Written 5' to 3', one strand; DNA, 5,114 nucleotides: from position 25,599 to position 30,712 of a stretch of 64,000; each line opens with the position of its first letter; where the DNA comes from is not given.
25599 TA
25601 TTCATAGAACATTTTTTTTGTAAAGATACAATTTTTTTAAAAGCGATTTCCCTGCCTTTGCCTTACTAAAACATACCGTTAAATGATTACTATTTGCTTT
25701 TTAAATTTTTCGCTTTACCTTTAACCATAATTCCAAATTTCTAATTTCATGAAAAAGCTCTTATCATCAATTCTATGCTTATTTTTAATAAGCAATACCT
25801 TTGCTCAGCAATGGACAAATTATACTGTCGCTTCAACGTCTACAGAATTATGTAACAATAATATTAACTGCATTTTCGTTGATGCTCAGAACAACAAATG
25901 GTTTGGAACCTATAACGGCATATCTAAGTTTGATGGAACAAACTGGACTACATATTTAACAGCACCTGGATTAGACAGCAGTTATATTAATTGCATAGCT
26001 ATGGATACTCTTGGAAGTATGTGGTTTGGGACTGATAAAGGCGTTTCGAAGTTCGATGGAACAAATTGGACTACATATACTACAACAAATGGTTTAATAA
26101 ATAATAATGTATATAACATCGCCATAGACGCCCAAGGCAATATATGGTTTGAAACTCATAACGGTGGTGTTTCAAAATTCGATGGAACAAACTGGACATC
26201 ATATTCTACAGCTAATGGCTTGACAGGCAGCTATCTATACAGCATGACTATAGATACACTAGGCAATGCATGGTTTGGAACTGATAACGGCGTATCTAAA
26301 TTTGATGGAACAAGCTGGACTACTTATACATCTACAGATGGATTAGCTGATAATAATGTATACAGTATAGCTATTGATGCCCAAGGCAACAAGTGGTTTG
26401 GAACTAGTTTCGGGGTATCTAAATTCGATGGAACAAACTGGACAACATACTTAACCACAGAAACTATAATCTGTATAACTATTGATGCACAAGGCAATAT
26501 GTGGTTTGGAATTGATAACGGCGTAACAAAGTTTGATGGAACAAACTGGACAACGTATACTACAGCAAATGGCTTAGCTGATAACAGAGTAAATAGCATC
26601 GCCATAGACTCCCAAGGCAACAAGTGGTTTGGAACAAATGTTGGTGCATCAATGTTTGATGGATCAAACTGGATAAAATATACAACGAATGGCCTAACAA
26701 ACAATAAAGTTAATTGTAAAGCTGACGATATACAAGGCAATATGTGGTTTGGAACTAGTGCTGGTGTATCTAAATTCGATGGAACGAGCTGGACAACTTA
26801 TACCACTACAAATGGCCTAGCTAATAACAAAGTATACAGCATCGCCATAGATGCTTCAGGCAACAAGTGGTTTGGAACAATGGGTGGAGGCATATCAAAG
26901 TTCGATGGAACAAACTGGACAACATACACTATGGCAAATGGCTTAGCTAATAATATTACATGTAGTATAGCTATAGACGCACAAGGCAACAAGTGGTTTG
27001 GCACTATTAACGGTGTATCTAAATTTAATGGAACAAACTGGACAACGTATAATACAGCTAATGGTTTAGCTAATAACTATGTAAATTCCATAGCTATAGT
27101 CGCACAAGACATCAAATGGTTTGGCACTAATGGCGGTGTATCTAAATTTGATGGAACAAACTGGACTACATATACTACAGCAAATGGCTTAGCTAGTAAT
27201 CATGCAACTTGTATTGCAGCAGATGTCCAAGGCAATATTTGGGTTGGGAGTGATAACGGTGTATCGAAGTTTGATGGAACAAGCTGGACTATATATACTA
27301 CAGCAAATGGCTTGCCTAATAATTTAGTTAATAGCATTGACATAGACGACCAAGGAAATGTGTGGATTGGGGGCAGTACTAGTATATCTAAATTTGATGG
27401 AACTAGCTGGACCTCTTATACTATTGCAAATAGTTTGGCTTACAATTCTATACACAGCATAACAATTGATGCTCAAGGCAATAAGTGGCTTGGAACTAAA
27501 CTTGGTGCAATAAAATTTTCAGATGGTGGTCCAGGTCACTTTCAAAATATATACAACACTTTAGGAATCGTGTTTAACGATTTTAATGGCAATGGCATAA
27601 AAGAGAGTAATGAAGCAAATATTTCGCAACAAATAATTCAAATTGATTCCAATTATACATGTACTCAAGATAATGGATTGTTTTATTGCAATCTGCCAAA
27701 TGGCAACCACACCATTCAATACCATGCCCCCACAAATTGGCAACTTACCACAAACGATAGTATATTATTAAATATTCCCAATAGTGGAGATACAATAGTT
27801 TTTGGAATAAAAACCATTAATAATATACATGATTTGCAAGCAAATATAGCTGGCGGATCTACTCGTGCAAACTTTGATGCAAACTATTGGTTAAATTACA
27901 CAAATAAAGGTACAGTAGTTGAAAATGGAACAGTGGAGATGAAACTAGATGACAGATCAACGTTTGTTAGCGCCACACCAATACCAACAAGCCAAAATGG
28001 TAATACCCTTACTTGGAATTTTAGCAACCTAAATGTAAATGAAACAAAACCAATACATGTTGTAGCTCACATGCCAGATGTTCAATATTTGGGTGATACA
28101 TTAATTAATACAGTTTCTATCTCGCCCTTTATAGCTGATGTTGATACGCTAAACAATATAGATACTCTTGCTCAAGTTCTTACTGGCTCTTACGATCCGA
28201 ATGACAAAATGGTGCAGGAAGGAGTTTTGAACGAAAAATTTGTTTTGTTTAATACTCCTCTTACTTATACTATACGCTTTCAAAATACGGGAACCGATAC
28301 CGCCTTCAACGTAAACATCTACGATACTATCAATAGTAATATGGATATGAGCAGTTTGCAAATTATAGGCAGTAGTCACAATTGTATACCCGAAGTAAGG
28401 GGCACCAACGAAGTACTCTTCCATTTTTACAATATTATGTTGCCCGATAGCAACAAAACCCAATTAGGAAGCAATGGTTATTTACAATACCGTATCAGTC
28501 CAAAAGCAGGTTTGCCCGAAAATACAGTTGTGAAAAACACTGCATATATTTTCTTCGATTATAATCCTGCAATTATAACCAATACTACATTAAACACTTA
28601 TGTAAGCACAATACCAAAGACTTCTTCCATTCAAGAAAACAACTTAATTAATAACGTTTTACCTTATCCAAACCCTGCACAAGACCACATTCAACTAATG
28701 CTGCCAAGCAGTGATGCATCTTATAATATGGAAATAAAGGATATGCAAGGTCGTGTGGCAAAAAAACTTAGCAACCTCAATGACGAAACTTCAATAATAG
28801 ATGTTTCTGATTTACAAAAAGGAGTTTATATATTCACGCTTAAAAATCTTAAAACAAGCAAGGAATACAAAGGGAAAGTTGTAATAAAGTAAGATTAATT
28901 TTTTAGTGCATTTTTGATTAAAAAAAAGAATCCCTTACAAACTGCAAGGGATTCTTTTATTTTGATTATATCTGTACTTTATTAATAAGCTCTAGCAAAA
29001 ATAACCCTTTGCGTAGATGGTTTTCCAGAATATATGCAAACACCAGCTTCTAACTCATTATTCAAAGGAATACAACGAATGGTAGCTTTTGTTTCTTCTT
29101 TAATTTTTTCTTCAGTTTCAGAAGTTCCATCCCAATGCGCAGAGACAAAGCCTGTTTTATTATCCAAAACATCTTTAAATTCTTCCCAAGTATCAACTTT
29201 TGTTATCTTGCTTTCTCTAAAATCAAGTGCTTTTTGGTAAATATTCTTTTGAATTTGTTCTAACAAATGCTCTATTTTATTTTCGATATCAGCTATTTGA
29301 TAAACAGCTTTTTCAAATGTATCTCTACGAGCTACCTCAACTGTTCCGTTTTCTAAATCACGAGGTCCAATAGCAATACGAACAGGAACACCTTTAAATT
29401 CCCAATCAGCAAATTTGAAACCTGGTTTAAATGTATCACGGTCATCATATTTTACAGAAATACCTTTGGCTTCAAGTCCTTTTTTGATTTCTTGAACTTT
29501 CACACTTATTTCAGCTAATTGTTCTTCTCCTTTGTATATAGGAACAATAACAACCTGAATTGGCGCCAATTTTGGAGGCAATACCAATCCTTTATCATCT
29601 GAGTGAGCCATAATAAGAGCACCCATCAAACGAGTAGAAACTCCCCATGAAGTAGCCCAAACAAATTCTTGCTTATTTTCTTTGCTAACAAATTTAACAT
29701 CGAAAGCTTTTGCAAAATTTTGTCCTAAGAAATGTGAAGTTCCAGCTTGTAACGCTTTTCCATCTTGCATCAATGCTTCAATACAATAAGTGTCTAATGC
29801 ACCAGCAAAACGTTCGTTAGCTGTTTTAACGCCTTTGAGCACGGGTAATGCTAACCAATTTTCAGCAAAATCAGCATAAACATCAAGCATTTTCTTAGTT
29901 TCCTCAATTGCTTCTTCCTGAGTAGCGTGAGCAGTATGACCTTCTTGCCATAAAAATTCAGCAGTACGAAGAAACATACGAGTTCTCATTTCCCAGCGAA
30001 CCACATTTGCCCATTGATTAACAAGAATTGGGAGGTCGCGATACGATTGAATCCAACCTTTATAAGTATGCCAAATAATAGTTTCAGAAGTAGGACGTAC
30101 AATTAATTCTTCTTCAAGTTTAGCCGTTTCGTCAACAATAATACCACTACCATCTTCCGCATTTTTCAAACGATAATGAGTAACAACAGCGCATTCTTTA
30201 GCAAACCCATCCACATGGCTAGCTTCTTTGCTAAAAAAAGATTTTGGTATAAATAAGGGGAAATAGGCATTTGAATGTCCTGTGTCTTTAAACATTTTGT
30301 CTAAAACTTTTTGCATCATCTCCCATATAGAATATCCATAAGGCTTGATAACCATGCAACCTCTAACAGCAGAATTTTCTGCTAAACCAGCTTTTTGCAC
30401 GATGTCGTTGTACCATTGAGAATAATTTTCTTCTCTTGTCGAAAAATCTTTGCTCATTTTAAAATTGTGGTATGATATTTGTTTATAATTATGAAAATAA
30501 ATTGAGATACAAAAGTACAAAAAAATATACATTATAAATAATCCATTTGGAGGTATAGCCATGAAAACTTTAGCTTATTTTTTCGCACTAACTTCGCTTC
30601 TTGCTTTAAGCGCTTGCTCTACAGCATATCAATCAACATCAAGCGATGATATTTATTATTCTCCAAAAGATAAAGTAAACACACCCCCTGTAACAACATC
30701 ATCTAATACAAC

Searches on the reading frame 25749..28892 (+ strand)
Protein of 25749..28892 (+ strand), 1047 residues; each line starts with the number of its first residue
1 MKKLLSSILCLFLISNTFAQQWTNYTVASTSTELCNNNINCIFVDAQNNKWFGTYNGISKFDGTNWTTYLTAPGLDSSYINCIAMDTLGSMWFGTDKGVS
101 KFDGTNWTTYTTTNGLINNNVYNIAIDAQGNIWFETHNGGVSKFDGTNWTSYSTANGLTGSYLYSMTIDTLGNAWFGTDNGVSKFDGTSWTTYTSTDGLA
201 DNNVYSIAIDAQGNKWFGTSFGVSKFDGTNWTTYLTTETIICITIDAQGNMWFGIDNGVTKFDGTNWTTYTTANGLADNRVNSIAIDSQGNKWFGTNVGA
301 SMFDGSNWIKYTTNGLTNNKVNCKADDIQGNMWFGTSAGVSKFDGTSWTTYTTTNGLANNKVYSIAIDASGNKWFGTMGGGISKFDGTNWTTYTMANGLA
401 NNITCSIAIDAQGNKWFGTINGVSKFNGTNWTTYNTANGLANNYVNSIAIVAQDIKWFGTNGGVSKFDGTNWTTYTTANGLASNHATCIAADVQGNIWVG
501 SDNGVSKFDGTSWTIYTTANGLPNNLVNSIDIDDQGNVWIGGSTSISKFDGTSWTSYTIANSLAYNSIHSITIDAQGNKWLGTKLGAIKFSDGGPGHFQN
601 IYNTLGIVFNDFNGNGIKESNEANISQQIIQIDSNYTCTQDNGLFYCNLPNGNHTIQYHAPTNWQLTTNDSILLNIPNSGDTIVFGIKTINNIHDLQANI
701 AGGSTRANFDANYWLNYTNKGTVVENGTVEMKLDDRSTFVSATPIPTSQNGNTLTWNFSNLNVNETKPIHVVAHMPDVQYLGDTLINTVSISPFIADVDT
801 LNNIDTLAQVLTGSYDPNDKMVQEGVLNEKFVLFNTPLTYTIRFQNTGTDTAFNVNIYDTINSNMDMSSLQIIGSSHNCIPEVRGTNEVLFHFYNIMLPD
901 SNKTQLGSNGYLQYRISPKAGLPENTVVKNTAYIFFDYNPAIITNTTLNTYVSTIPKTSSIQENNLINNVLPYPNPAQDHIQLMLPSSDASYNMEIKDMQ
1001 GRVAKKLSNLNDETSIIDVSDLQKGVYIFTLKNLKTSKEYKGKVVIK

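Call 34: search_protein_families(library=pfam, proteins=[window:25749-28892:+], max_evalue=0.00001)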
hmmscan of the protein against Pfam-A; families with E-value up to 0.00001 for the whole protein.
window:25749-28892:+ (1047 aa): 4 families
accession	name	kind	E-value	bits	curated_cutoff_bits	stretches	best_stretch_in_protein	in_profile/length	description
PF07494.17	Reg_prop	-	7.2e-46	148.7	20.4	0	480-503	1-24/24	Two component regulator propeller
PF24595.1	DUF7619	-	3.2e-44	150.7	27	1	816-950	1-133/133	Domain of unknown function (DUF7619)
PF19565.4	DUF6087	-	2.2e-17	63.6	27.1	0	382-401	46-65/99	Family of unknown function (DUF6087)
PF18962.6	Por_Secre_tail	-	1.6e-11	44.8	27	1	973-1039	2-70/75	Secretion system C-terminal sorting domain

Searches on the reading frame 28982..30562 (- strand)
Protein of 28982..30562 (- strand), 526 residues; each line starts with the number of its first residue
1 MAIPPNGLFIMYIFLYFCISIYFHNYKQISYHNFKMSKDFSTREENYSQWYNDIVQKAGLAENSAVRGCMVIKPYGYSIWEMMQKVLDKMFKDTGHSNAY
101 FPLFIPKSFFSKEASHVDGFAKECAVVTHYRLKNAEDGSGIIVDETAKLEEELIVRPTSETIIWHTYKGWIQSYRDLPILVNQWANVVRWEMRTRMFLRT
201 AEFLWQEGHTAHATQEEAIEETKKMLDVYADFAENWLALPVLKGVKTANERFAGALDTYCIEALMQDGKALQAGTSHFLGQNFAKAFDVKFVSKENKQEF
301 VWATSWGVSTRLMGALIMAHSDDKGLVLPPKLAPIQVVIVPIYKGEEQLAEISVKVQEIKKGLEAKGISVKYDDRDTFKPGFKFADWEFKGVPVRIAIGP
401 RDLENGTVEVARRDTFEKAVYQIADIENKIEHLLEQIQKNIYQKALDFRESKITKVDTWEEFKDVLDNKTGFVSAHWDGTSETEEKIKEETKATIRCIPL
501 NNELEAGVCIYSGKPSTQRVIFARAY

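Call 35: search_protein_families(library=pfam, proteins=[window:28982-30562:-], max_evalue=0.00001)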
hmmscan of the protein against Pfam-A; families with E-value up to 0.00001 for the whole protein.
window:28982-30562:- (526 aa): 3 families
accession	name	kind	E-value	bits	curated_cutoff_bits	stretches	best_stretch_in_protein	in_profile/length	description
PF09180.16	ProRS-C_1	-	5.3e-26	91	31.5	1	459-526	1-71/71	Prolyl-tRNA synthetase, C-terminal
PF00587.30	tRNA-synt_2b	-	2.6e-22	80.2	29.3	1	149-317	7-176/179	tRNA synthetase class II core domain (G, H, P, S and T)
PF03129.25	HGTP_anticodon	-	1.8e-19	70.1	21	1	336-431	1-92/94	Anticodon binding domain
